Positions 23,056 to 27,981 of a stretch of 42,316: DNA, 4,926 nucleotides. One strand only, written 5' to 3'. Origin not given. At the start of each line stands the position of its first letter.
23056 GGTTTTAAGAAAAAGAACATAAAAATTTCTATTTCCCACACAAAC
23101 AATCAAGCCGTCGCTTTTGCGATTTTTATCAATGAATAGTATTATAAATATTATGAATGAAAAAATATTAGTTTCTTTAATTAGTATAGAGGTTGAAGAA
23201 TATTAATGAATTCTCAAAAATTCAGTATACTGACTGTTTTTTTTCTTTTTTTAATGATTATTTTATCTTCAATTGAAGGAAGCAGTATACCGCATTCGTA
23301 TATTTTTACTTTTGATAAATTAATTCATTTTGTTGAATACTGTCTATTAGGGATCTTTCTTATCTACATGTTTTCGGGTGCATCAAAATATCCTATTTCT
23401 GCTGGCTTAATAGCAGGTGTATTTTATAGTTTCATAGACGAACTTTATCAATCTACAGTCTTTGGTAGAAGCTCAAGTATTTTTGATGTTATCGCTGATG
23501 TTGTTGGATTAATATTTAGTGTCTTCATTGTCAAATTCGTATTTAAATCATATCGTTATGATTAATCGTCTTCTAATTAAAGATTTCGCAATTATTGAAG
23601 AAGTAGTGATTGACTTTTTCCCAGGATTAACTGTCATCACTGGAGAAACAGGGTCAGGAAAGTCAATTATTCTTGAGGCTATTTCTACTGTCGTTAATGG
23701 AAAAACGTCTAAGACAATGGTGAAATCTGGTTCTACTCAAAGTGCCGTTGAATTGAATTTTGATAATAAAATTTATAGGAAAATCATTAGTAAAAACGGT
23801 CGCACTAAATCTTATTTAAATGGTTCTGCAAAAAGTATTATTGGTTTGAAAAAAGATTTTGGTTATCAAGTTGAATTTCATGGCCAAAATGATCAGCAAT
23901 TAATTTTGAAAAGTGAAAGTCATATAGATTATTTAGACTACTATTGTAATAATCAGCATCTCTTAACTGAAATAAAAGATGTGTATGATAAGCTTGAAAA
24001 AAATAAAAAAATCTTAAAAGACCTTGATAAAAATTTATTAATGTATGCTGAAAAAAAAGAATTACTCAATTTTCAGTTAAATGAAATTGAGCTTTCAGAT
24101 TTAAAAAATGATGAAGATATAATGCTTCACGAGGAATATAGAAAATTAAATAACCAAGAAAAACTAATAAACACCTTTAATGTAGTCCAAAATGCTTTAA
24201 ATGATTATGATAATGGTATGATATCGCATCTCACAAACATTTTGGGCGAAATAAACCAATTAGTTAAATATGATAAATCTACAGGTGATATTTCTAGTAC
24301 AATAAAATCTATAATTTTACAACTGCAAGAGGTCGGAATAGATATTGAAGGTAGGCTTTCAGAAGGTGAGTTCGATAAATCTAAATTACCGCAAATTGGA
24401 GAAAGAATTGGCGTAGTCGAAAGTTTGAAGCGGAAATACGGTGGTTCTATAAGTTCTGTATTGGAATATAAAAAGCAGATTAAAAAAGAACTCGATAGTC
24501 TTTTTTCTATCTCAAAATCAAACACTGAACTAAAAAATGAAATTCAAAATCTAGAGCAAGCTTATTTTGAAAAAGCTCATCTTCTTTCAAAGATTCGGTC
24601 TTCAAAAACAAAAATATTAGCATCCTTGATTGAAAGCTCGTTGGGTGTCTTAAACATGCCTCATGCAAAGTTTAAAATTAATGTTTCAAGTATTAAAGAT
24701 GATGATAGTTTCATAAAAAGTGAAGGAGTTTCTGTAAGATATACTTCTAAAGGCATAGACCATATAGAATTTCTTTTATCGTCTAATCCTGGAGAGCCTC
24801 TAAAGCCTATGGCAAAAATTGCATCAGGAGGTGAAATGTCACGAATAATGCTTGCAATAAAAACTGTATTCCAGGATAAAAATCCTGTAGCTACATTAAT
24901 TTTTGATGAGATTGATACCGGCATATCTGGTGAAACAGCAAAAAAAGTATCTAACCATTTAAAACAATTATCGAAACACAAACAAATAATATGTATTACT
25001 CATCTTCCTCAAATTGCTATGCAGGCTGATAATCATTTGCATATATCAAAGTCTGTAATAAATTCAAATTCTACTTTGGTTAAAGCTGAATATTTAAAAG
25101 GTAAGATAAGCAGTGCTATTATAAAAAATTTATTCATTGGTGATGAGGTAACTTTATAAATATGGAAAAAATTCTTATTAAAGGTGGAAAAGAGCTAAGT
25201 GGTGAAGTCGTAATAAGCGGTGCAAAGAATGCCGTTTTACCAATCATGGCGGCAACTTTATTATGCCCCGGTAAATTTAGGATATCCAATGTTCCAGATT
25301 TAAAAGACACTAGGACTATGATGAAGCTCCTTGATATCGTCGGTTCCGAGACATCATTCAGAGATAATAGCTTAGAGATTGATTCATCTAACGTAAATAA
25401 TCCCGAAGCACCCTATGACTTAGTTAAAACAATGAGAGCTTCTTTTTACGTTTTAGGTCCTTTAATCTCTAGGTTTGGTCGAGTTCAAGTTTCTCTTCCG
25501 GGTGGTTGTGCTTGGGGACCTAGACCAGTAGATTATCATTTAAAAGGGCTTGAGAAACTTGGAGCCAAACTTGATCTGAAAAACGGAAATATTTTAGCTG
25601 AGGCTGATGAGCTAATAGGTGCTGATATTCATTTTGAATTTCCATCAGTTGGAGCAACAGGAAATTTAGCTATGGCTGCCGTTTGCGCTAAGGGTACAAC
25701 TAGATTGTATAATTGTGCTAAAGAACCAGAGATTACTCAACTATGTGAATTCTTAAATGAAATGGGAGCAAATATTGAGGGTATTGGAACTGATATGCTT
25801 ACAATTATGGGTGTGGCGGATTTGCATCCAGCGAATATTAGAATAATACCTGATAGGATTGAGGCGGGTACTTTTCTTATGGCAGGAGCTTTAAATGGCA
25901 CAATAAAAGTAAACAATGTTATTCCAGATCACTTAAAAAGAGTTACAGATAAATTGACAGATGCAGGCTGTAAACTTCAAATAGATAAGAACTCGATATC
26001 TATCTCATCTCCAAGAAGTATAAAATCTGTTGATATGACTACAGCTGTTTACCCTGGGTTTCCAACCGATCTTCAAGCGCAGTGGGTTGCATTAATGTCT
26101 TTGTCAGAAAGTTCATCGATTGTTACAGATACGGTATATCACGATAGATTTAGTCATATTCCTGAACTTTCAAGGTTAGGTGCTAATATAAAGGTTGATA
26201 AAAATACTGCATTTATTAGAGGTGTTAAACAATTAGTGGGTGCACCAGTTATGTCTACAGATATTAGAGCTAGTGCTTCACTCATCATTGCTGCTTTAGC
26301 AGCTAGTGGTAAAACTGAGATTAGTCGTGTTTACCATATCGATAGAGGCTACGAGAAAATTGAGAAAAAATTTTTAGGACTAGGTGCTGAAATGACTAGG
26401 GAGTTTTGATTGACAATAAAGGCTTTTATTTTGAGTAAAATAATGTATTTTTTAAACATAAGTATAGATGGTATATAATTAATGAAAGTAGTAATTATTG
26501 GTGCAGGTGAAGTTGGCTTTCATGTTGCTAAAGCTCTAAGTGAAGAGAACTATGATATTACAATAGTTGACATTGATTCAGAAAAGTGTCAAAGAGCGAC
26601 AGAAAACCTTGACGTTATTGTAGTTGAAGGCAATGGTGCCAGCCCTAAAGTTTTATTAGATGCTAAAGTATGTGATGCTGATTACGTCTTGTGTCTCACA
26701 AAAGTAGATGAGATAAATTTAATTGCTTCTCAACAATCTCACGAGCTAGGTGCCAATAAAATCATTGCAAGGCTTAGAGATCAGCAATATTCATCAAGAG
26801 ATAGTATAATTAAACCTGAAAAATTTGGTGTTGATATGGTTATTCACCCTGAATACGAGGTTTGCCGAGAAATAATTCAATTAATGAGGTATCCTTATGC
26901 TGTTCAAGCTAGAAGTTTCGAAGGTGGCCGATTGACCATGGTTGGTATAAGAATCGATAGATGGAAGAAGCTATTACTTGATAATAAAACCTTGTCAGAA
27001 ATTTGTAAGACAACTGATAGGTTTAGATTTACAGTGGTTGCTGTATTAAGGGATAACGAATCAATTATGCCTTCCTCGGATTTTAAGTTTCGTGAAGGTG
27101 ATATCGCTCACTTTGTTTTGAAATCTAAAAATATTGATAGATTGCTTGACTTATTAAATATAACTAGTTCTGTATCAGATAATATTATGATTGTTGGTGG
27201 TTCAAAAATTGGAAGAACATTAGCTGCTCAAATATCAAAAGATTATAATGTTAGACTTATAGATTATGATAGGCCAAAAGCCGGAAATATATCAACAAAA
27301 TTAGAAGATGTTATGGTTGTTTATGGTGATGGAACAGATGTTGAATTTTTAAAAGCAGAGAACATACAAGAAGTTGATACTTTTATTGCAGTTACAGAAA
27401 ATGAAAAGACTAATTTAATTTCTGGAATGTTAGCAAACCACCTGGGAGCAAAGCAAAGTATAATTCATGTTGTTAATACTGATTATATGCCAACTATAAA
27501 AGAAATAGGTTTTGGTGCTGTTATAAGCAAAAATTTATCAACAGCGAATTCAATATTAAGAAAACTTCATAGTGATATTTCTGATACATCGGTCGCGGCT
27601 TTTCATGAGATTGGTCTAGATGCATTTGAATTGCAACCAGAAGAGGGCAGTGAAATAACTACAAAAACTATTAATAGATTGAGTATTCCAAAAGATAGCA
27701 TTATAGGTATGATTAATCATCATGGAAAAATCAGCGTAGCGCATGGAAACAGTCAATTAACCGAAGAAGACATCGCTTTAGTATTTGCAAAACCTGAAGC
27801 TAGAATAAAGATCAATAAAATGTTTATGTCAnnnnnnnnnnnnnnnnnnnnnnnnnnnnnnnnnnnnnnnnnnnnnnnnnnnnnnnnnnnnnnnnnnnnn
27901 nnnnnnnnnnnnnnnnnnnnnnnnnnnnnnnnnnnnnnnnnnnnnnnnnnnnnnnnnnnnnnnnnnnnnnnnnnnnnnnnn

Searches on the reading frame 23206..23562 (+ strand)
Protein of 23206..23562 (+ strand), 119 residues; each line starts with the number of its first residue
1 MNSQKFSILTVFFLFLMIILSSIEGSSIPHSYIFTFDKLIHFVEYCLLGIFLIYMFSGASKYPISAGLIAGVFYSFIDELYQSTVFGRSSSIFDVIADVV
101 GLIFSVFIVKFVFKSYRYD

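Call 77: search_protein_families(library=pfam, proteins=[window:23206-23562:+], max_evalue=0.00001)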
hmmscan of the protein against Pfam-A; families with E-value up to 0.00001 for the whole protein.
window:23206-23562:+ (119 aa): 1 family
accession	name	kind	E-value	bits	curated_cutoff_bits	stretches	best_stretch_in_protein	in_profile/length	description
PF04892.17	VanZ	-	1e-11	46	30.1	1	26-111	45-124/126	VanZ like family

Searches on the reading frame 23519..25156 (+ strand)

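Call 77: search_protein_families(library=pfam, proteins=[window:23519-25156:+], max_evalue=0.00001)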
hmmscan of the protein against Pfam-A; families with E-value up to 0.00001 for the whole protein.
window:23519-25156:+ (546 aa): 2 families
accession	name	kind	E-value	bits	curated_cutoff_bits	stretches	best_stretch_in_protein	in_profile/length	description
PF02463.25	SMC_N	-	1.5e-17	64.2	40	1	14-511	1-213/220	RecF/RecN/SMC N terminal domain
PF13476.12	AAA_23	-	2.5e-15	58.1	27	1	17-248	1-179/201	AAA domain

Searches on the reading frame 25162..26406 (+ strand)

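Call 77: search_protein_families(library=pfam, proteins=[window:25162-26406:+], max_evalue=0.00001)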
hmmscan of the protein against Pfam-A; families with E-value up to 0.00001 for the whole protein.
window:25162-26406:+ (415 aa): 1 family
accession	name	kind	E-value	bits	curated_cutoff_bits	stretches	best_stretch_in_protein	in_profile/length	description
PF00275.25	EPSP_synthase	-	4.3e-100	335.8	22.8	1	7-403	2-416/417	EPSP synthase (3-phosphoshikimate 1-carboxyvinyltransferase)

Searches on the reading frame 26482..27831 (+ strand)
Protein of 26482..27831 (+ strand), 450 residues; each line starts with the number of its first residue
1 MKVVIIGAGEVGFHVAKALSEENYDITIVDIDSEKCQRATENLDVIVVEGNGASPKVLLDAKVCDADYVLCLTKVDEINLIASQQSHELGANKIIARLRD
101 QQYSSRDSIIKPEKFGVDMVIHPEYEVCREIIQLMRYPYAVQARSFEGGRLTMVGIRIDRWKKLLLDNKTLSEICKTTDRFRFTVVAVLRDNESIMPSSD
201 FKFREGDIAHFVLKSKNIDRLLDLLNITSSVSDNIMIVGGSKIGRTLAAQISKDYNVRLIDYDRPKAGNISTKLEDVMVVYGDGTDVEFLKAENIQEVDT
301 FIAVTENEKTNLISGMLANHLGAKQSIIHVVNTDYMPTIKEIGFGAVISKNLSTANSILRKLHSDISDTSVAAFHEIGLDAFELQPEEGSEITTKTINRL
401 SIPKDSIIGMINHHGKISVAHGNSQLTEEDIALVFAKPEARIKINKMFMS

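Call 77: search_protein_families(library=pfam, proteins=[window:26482-27831:+], max_evalue=0.00001)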
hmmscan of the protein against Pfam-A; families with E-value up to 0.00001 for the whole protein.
window:26482-27831:+ (450 aa): 5 families
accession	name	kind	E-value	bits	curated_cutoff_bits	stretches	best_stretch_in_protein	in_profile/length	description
PF02254.24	TrkA_N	-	1.3e-45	154.9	23.8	2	3-123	1-116/116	TrkA-N domain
PF02080.26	TrkA_C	-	8.8e-16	58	27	1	166-225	12-70/71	TrkA-C domain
PF03435.24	Sacchrp_dh_NADP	-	6.3e-07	30.2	25.1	0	3-49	1-52/129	Saccharopine dehydrogenase NADP binding domain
PF13241.12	NAD_binding_7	-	4.8e-06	27.5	22.1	0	2-87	9-83/104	Putative NAD(P)-binding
PF02737.24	3HCDH_N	-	6.9e-06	26.5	22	0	2-44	1-43/180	3-hydroxyacyl-CoA dehydrogenase, NAD binding domain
